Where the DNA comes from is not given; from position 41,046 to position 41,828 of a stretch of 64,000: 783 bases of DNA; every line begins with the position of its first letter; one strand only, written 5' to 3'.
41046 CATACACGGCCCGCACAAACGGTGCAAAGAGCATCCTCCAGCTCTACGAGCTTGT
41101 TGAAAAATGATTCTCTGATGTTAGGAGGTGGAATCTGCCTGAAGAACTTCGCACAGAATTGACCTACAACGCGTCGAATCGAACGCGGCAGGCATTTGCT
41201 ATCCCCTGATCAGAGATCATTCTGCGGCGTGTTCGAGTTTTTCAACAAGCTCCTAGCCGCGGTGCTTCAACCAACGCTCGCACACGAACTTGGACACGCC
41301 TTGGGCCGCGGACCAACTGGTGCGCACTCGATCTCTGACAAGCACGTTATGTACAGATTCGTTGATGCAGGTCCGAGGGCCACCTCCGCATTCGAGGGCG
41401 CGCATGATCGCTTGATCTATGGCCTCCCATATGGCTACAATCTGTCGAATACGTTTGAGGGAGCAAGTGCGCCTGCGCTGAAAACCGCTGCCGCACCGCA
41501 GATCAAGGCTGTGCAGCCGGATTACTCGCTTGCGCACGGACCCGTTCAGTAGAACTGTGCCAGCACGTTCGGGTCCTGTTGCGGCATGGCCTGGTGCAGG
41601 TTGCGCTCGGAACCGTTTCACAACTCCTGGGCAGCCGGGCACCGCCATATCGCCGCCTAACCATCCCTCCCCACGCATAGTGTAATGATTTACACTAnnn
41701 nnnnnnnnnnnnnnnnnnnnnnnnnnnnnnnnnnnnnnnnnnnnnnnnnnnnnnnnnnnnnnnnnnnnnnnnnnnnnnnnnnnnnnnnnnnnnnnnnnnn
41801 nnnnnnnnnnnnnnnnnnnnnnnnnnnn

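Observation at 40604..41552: Two gene fragments (Ig-like TIGR03437-type domain; metzincin HExxH/Met-turn motif) separated by a ~160-bp inverted-repeat element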

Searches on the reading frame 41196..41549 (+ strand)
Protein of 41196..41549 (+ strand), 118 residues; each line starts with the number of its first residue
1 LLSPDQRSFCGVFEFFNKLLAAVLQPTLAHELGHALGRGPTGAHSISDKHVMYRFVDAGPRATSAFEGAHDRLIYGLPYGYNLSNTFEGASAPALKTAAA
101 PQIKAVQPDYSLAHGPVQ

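Call 7: search_protein_families(library=pfam, proteins=[window:41196-41549:+], max_evalue=1)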
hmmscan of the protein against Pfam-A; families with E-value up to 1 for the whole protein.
window:41196-41549:+ (118 aa): 1 family
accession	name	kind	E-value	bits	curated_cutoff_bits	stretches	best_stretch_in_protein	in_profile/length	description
PF00413.30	Peptidase_M10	-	0.014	15.7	24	1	24-58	108-138/159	Matrixin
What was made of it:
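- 41196..41552 (+): ORF2: its first 19 codons are MITE sequence. The remaining 99 codons are an orphan sequence with HELGH (41283-41297) and a Met at 41349-41351. It may be a decayed remnant of a zinc metalloprotease gene. Pfam M10 E 0.014, below cutoff (call 7).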

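Call 8: search_protein_families(library=ncbifam, proteins=[window:41196-41549:+], max_evalue=1)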
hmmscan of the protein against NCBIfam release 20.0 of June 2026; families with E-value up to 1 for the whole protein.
window:41196-41549:+ (118 aa): 1 family
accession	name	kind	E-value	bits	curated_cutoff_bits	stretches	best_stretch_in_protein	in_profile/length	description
TIGR03935.1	fragilysin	equivalog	0.15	10.9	190.7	1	27-54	341-364/386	fragilysin family metalloproteinase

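Call 15: find_homologous_proteins(query=window:41196-41549:+, max_evalue=0.001)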
Query window:41196-41549:+: 15 candidates shared short words with the query, none scored E <= 0.001.

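Call 19: list_cluster_members(proteins=[P0001, window:41196-41549:+])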
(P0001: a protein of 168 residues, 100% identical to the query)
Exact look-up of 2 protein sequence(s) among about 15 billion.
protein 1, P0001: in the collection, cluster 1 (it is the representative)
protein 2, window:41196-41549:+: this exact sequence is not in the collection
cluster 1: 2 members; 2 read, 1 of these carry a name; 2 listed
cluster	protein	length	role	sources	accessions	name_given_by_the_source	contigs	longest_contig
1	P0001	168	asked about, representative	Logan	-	-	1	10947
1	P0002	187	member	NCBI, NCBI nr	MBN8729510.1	MAG: IPT/TIG domain-containing protein [Acidobacteria bacterium] | IPT/TIG domain-containing protein [Acidobacteriota bacterium]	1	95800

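Call 25: search_protein_representatives(protein=window:41196-41549:+)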
Query: 118 residues. Proteins with E-value up to 0.001 (for the whole library): 0; up to 1e-10: 0; up to 1e-30: 0. The best 0 are listed.
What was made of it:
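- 41196..41552 (+): No hits in two very large protein searches (calls 15, 25).
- Closest known: Metzincin zinc metalloproteases. Different: There are no homologues (calls 7, 15, 25).
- ORF2 has no homologue at E <= 0.001 among 5.8 billion word-filtered sequences or 1.84 billion fully scanned ones (calls 15, 25).
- Tried and rejected: The word-indexed search of 5.8 billion proteins (call 15) and full phmmer against 1.84 billion representatives (call 25) found nothing.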

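Call 30: list_cluster_members(proteins=[window:41196-41549:+, window:41229-41549:+, window:41217-41549:+, window:41220-41549:+, window:41223-41549:+, window:41226-41549:+, window:41229-41549:+, window:41232-41549:+, window:41235-41549:+, window:41238-41549:+])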
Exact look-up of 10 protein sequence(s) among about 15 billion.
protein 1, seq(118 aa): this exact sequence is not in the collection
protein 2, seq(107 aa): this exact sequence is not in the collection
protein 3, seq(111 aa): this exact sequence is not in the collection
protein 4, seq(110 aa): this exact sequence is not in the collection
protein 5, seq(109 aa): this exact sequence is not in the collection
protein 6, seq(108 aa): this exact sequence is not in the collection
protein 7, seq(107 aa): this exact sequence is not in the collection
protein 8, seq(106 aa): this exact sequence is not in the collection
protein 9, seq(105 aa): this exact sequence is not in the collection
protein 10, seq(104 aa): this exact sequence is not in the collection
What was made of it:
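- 41196..41552 (+): Not called as a gene in any source (calls 19, 30).
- Tried and rejected: Exact look-ups of 10 N-terminal variants showed it is not called as a gene anywhere (call 30).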

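Call 61: search_solved_structures(query=window:41250-41549:+, max_evalue=10, show_alignments=3)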
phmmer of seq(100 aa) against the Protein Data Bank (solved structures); distinct sequences matched with E-value up to 10: 8.
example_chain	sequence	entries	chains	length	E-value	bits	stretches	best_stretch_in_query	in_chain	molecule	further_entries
1qua_A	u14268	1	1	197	0.29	14.6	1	5-53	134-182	ACUTOLYSIN-C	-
1uhp_A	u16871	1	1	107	0.31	14.5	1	28-86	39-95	hypothetical protein KIAA1095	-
1nkw_J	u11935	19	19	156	0.97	12.9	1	17-71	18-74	50S ribosomal protein L15 | ribosomal protein L15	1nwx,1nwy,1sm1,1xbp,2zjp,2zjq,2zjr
4f6p_A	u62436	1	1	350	1.2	12.7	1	32-66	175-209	Metacaspase-1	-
4v49_BJ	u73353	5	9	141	1.2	12.7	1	17-71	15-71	50S ribosomal protein L15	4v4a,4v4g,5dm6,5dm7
7a0r_I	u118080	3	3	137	1.6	12.2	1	16-71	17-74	50S ribosomal protein L15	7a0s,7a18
6ixx_A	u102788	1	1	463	1.7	12.2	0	8-42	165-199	Alkaline metalloprotease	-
3u1r_A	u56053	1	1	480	1.7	12.2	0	8-42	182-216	Alkaline metalloprotease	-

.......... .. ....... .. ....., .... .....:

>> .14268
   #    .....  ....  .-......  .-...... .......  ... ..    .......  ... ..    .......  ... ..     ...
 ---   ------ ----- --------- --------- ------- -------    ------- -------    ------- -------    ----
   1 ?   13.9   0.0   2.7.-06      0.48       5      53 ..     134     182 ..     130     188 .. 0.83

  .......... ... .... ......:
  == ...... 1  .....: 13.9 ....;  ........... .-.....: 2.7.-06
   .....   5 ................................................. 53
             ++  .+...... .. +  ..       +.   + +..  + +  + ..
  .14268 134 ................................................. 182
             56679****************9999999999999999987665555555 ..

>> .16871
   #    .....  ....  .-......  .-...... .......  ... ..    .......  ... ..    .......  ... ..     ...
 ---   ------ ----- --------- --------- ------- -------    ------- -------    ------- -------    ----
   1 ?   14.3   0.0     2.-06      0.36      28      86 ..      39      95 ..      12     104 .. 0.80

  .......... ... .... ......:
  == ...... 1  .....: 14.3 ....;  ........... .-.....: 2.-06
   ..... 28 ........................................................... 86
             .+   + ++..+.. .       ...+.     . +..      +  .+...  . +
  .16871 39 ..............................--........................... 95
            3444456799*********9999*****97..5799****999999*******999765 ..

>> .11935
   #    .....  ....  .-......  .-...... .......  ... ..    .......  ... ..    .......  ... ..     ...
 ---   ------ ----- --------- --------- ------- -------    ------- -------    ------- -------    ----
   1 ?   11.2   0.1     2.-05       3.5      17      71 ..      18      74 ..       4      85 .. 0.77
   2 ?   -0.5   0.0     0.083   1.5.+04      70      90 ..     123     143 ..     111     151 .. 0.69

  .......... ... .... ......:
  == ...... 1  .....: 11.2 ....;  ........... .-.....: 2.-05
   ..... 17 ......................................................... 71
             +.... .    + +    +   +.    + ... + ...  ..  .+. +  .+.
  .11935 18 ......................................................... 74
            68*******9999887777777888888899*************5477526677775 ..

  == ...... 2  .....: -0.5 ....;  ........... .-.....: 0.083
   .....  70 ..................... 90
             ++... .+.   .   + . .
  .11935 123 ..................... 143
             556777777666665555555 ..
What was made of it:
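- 41196..41552 (+): Best PDB hit acutolysin-C at E 0.29 (call 61).
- On Metzincin metalloprotease (ORF2): The Met is 22 residues after the first His, as in acutolysin-C (call 61).
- Closest known: Metzincin zinc metalloproteases. Same: ORF2 has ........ and a Met 22 residues after the first His, as in acutolysin-C (call 61).
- Checked: HELGH is at 41283-41297 and a Met at 41349-41351, with the same His-to-Met spacing as in an adamalysin (call 61).
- ORF2 has HELGH and a Met at adamalysin-like spacing (call 61).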

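Call 63: search_protein_families(library=ncbifam, proteins=[window:41253-41549:+], max_evalue=10)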
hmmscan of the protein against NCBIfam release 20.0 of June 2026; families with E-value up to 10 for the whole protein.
seq(99 aa): 1 family
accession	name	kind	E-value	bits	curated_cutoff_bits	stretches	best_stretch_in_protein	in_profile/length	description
TIGR03935.1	fragilysin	equivalog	0.13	11.2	190.7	1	8-35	341-364/386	fragilysin family metalloproteinase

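Call 91: predict_structure(protein=window:41253-41549:+)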
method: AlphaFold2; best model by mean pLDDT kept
length: 99 residues; sequences in the alignment: 1
mean_pLDDT: 53.0   pTM: 0.39
mean pLDDT of the five models: 53.0, 45.0, 44.7, 39.6, 36.1
residues with pLDDT >= 90: 0; 70-90: 0; 50-70: 59; < 50: 40
segments of 3 or more residues with pLDDT < 50: 1-9, 18-28, 84-99
pLDDT, mean of each block of 10 residues (from residue 1): 43 48 46 60 62 60 64 65 46 33
secondary structure, 60 per line:
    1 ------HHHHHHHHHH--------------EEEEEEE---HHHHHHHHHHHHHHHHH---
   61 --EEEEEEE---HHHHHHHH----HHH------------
elements in order: H7-16 E31-37 H41-57 E63-69 H73-80
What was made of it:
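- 41196..41552 (+): AlphaFold pLDDT 53 (call 91).
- Tried and rejected: AlphaFold gave pLDDT 53, too low for a fold search (call 91).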

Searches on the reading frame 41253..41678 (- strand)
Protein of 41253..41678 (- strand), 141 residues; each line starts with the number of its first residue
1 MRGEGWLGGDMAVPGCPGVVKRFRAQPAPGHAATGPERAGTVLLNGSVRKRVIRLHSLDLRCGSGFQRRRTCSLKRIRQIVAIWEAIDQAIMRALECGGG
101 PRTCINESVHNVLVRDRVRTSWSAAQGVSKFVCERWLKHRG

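Call 7: search_protein_families(library=pfam, proteins=[window:41256-41678:-], max_evalue=1)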
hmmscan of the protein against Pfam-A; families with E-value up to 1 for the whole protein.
window:41256-41678:- (141 aa): 0 families

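Call 8: search_protein_families(library=ncbifam, proteins=[window:41256-41678:-], max_evalue=1)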
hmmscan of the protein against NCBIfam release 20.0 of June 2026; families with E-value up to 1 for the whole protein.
window:41256-41678:- (141 aa): 0 families

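Call 63: search_protein_families(library=ncbifam, proteins=[window:41256-41639:-], max_evalue=10)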
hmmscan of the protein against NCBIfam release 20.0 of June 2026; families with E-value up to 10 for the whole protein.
seq(128 aa): 0 families

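Call 73: find_encoding_contigs(protein=window:41253-41678:-, flank=10000, max_places=6)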
Protein window:41253-41678:- (141 aa): no gene with exactly this product is on record in the collection.
